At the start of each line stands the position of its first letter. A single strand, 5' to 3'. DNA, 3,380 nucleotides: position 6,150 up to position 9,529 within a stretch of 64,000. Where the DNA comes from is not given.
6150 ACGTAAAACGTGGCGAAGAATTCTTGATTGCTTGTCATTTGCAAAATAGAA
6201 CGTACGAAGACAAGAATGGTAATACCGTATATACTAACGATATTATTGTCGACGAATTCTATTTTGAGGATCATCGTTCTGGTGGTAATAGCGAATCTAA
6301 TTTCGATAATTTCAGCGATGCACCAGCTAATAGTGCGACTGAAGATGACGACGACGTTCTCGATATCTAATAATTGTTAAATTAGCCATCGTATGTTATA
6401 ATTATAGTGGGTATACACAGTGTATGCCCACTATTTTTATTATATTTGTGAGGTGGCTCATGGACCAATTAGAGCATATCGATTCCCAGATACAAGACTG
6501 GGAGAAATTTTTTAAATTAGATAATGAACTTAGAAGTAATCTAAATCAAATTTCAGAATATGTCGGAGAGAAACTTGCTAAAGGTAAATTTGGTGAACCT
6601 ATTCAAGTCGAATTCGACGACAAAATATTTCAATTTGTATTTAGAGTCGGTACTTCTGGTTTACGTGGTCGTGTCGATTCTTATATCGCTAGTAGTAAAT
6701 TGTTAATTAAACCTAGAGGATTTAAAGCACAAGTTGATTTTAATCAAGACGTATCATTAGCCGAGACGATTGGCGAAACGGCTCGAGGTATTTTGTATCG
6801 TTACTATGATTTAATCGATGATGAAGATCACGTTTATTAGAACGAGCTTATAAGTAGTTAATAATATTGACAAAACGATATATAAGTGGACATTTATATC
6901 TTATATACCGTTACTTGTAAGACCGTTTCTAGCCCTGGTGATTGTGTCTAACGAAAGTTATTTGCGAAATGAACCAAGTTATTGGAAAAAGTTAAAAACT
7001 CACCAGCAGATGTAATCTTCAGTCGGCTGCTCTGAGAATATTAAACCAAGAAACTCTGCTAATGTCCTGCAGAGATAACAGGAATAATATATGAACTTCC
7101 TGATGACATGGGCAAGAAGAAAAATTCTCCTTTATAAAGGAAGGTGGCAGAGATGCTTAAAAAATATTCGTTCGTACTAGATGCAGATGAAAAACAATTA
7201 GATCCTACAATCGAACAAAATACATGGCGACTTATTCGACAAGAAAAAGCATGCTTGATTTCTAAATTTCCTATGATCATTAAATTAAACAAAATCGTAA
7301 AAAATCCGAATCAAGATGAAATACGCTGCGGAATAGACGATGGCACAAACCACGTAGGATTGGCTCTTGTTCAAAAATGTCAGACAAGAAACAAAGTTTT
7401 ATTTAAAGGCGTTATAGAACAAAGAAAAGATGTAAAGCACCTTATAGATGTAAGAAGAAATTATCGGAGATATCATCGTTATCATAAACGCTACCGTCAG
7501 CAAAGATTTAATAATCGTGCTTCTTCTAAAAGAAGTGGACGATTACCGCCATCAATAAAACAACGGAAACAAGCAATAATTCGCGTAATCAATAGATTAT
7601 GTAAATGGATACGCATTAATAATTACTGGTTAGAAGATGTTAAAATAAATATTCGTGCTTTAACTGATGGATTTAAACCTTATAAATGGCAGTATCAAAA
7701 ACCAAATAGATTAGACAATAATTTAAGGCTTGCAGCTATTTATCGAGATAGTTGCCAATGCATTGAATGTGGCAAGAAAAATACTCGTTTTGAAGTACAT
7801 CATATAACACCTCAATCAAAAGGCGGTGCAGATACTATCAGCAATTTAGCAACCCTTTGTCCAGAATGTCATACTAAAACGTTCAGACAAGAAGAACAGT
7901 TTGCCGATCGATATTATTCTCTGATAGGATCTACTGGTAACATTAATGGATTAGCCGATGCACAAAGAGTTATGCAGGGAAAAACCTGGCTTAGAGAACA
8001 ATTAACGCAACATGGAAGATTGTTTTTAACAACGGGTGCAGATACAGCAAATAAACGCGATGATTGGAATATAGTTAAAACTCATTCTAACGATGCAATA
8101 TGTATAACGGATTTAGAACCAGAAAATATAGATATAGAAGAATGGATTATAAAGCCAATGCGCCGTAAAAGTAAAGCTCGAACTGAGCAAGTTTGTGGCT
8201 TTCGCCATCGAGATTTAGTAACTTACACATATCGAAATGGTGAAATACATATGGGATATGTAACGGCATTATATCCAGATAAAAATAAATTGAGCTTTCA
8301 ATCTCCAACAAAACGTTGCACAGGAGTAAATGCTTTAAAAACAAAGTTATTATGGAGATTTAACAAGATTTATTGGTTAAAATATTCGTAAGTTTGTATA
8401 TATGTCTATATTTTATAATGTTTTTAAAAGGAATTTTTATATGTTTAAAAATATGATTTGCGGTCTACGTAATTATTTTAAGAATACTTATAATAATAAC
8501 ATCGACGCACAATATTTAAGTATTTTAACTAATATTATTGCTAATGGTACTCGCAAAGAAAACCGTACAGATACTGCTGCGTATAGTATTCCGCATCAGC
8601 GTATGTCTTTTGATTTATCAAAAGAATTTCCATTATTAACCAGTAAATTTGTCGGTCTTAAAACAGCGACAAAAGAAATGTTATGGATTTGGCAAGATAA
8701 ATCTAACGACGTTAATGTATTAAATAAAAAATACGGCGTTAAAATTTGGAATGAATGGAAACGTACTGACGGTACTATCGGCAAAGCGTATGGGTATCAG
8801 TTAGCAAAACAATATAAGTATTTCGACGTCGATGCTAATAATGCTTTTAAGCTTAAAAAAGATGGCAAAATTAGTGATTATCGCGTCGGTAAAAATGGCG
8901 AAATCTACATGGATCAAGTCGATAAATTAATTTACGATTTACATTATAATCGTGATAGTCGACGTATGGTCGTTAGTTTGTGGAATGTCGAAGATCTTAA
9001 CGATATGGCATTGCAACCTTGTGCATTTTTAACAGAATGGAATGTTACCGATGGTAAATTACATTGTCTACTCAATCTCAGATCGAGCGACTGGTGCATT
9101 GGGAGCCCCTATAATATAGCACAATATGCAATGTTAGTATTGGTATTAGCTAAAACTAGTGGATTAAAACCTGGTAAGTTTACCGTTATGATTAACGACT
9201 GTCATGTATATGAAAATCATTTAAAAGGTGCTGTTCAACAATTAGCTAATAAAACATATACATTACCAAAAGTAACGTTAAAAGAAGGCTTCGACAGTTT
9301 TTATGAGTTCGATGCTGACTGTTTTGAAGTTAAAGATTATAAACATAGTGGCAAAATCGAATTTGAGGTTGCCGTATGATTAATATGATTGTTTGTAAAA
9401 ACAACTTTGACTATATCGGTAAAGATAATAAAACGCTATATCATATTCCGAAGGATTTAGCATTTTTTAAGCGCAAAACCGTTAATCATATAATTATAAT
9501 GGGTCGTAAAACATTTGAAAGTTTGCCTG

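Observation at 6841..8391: Apparently intact IscB (OMEGA) nuclease with a ~310-nt upstream omega/HEARO-type RNA region, wedged between ssb and thyA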

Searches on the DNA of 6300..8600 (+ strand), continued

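Call 31: get_annotated_region(hit=H151, flank=300)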
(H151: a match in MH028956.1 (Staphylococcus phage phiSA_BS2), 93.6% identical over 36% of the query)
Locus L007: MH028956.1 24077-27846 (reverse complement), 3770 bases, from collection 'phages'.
description: Staphylococcus phage phiSA_BS2, complete genome.
organism: Staphylococcus phage phiSA_BS2 (NCBI taxid 2126724)
taxonomy: Viruses; Duplodnaviria; Heunggongvirae; Uroviricota; Caudoviricetes; Herelleviridae; Twortvirinae; Baoshanvirus; Baoshanvirus BS2
host: Staphylococcus aureus ATCC 25923; source: cow farm; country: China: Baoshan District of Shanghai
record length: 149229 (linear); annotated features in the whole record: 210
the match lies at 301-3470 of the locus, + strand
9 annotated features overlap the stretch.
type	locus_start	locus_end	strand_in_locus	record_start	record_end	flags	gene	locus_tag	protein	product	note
CDS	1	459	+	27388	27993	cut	-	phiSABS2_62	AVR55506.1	hypothetical protein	-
CDS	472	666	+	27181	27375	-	-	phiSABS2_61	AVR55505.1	hypothetical protein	-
CDS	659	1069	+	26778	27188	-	-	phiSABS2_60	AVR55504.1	ribonuclease H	-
CDS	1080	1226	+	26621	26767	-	-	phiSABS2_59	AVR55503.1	hypothetical protein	-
CDS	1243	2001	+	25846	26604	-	-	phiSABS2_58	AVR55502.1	RNase and PhoH-family ATPase domain protein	RNase and PhoH-family ATPase domains related to phosphate starvation-inducible protein PhoH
misc_feature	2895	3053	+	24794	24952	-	-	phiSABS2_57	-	-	similar to HNH endonuclease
CDS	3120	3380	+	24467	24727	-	-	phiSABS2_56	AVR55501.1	hypothetical protein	-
CDS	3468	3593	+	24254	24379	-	-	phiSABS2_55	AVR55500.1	hypothetical protein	-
CDS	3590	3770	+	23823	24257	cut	-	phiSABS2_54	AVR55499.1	hypothetical protein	-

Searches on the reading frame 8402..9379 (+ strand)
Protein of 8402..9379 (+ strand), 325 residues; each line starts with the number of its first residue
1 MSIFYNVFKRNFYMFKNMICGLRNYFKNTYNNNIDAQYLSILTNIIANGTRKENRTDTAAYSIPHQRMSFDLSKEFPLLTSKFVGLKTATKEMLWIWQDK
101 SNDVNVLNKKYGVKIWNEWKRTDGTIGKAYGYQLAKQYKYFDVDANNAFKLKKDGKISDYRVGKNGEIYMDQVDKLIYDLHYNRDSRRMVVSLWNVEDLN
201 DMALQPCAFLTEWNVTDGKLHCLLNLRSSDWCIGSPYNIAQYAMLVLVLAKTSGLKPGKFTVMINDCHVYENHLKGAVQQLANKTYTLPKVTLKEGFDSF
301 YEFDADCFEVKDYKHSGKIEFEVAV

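Call 3: search_protein_families(library=pfam, proteins=[window:8402-9379:+], max_evalue=0.01)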
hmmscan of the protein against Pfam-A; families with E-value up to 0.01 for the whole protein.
window:8402-9379:+ (325 aa): 1 family
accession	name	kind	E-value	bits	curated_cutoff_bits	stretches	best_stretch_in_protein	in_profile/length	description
PF00303.24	Thymidylat_synt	-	1.2e-85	287.4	24.3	1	37-325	2-266/266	Thymidylate synthase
